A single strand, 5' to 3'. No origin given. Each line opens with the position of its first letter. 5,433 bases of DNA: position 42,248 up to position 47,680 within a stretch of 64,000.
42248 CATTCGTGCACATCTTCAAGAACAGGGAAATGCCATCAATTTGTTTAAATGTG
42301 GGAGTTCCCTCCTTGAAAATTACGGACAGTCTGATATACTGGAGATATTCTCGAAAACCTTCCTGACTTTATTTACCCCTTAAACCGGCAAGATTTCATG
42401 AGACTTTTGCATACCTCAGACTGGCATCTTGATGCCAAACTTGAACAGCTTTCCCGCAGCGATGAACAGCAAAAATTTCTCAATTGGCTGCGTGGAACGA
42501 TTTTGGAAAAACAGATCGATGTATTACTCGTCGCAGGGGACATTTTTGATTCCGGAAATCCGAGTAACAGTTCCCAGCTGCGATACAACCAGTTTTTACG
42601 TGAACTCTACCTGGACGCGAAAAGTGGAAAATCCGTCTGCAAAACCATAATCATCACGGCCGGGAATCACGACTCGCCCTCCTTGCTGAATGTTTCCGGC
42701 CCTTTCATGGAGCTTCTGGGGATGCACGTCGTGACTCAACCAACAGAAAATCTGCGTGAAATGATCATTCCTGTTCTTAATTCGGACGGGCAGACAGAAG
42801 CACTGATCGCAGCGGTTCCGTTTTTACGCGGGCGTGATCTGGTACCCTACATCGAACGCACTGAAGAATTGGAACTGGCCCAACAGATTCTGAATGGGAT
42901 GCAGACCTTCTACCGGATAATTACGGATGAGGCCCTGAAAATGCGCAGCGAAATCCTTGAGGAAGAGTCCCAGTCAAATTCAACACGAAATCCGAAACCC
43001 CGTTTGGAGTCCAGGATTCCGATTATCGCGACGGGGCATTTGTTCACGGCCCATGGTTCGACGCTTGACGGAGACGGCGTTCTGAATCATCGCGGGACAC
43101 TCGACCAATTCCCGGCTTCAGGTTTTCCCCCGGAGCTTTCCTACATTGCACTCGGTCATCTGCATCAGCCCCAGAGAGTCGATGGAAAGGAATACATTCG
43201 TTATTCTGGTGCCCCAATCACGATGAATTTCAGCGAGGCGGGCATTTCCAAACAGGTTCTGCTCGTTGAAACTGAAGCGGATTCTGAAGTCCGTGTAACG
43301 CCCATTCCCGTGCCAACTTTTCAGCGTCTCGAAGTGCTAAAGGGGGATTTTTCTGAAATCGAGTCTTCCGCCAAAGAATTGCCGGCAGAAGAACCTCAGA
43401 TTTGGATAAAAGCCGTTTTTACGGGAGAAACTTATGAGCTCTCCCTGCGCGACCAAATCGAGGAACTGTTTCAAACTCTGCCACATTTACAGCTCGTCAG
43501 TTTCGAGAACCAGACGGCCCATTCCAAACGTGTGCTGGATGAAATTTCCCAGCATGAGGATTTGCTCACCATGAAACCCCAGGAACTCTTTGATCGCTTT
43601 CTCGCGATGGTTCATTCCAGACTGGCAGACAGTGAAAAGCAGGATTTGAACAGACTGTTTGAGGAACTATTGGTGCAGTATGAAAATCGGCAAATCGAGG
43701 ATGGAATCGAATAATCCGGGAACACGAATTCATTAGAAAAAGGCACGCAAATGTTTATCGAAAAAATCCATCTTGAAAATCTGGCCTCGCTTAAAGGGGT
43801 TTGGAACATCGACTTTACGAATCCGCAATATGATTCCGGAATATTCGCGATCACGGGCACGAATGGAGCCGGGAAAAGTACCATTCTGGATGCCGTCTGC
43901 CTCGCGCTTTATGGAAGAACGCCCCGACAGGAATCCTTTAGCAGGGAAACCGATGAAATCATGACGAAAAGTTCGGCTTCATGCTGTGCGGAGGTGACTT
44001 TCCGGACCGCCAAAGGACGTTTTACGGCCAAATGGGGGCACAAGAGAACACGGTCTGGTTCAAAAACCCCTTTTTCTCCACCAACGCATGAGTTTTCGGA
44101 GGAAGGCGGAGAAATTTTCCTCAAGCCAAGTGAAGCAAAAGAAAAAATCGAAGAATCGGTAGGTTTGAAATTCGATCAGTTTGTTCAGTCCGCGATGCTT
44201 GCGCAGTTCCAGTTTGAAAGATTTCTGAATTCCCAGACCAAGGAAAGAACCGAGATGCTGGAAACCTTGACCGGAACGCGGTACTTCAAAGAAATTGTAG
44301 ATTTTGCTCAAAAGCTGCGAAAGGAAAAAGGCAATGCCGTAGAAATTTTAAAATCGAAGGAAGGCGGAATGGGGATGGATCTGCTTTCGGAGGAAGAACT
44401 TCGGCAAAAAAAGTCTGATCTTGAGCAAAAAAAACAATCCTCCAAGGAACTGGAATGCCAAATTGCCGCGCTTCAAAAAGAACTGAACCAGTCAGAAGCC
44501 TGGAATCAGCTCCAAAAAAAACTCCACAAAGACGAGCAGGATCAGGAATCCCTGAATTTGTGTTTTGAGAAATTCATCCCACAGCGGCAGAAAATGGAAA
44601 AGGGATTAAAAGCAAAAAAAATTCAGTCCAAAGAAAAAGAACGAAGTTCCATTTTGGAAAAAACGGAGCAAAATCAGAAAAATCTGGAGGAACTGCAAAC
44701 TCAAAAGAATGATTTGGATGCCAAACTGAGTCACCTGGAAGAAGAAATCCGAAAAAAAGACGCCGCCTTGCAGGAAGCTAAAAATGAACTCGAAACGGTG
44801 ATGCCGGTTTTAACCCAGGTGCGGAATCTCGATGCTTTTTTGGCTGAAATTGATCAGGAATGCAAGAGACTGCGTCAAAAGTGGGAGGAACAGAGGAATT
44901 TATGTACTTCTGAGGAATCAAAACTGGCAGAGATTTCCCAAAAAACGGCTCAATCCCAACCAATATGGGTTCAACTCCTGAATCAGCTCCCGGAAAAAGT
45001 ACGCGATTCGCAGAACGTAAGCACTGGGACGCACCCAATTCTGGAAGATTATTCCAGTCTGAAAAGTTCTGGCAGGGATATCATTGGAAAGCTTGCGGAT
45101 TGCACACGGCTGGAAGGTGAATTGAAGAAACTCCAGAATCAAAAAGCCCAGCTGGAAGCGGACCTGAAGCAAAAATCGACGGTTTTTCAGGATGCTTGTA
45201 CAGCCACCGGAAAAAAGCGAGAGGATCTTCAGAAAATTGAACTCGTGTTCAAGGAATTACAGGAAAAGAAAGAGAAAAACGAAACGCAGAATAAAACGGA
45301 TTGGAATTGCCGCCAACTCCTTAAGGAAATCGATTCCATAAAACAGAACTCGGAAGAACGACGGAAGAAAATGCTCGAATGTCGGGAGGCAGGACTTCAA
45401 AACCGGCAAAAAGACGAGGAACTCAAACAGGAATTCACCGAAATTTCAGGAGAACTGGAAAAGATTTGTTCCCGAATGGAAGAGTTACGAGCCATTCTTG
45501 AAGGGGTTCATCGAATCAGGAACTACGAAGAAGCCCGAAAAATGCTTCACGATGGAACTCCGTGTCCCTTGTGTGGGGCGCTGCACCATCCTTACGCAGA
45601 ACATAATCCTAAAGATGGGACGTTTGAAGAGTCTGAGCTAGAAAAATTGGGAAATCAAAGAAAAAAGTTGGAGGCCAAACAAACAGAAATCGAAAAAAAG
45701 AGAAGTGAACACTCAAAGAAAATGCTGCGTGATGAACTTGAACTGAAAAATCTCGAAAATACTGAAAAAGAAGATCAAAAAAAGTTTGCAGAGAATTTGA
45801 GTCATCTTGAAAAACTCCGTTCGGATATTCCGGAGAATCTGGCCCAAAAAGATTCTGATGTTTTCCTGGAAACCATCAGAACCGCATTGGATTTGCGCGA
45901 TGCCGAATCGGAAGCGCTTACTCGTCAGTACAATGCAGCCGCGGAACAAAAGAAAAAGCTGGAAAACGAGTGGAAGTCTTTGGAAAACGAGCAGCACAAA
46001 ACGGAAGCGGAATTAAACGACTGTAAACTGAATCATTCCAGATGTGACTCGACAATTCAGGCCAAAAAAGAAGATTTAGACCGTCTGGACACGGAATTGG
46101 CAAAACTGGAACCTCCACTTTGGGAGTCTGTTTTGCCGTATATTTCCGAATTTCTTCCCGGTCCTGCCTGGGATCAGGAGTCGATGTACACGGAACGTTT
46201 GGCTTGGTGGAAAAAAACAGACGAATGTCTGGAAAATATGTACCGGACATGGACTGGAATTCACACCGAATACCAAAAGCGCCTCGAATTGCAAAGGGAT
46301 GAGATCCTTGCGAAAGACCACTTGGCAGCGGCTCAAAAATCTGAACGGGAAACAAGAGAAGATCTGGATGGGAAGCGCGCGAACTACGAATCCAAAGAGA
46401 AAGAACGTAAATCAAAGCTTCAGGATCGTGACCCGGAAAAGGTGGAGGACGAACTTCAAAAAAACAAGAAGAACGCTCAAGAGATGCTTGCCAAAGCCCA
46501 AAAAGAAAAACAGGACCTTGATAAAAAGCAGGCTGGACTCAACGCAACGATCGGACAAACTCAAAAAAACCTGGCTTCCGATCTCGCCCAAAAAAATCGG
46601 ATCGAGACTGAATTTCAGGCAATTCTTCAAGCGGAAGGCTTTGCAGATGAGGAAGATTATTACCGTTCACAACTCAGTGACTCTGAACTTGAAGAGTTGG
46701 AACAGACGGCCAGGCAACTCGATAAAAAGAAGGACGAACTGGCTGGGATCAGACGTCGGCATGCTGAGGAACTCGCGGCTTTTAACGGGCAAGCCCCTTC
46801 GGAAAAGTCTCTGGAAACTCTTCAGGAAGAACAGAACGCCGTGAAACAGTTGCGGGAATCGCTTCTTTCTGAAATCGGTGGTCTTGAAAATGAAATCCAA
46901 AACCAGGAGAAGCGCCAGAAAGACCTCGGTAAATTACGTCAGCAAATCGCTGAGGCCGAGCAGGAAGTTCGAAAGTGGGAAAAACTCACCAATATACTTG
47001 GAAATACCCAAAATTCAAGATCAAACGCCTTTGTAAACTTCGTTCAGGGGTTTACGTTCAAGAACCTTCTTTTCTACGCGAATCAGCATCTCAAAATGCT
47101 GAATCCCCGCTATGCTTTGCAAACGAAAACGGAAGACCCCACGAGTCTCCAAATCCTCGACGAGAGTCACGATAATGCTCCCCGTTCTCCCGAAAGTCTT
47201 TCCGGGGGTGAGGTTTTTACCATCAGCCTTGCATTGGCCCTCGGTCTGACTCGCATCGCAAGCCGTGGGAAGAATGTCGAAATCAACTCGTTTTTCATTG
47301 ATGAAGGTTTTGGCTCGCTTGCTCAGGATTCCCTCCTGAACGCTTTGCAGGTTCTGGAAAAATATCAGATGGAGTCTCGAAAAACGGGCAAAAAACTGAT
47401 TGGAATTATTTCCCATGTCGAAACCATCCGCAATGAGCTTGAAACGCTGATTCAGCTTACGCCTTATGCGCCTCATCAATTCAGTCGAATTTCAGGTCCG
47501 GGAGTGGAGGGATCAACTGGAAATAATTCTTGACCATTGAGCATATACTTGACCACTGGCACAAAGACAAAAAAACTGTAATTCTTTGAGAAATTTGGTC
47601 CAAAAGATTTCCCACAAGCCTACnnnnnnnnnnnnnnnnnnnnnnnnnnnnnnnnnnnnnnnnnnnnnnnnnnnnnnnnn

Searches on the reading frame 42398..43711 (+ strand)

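Call 20: search_protein_families(library=pfam, proteins=[window:42398-43711:+], max_evalue=0.001)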
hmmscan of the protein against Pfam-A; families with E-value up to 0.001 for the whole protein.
window:42398-43711:+ (438 aa): 2 families
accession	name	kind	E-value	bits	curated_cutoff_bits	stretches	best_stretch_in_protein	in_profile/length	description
PF00149.33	Metallophos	-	4.5e-13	50.5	21.5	1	1-258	1-191/191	Calcineurin-like phosphoesterase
PF12320.13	SbcD_C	-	1.3e-12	48.4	24.4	1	308-404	2-92/94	Type 5 capsule protein repressor C-terminal domain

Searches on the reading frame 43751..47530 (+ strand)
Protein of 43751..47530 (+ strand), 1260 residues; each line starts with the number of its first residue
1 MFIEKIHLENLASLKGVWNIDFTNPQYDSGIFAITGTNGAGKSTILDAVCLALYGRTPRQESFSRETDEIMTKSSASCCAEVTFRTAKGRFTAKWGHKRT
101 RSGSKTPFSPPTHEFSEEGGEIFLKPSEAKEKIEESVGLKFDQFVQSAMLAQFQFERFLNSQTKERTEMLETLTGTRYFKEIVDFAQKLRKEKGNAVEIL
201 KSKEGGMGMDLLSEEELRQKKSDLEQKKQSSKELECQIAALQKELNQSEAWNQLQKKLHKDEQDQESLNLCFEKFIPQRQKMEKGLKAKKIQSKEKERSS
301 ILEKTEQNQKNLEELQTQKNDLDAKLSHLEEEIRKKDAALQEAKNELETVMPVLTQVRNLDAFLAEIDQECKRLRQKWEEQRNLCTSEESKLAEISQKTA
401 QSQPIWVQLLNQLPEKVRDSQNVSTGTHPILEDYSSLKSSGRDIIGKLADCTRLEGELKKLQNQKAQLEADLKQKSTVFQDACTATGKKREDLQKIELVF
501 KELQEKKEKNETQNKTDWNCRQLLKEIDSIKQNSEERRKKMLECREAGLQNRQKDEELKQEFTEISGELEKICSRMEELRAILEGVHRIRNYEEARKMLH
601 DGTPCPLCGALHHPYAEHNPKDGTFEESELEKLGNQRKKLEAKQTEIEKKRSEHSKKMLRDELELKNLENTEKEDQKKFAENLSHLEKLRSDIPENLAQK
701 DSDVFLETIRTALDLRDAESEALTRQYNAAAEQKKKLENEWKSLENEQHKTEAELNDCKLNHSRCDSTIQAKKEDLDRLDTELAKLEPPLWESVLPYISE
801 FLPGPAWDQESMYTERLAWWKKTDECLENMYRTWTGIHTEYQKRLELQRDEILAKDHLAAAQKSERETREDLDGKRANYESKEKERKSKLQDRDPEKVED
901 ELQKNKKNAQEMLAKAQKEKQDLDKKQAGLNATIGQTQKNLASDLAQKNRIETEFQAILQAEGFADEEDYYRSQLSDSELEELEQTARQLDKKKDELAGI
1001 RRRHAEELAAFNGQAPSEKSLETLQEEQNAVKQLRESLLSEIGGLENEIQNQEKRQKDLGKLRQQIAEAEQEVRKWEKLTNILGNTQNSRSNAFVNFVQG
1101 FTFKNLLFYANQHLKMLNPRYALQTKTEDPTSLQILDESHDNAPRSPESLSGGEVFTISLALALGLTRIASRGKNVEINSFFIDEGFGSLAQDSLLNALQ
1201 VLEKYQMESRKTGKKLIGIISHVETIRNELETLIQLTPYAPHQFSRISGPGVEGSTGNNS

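Call 20: search_protein_families(library=pfam, proteins=[window:43751-47530:+], max_evalue=0.001)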
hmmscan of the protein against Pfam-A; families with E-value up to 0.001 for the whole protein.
window:43751-47530:+ (1260 aa): 5 families
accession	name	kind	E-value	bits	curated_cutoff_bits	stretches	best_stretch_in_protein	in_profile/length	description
PF13476.12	AAA_23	-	2.2e-25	90.9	27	1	5-235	1-197/201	AAA domain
PF13175.12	AAA_15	-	2.7e-07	31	32.1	1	1-350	1-271/374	AAA ATPase domain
PF13555.12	AAA_29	-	5.8e-07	29.6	27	1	29-57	22-50/61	P-loop containing region of AAA domain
PF13558.12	SbcC_Walker_B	-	1.7e-05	25.4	27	1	1142-1203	25-89/90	SbcC/RAD50-like, Walker B motif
PF02463.25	SMC_N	-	8.6e-05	22.5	40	1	3-88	2-87/220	RecF/RecN/SMC N terminal domain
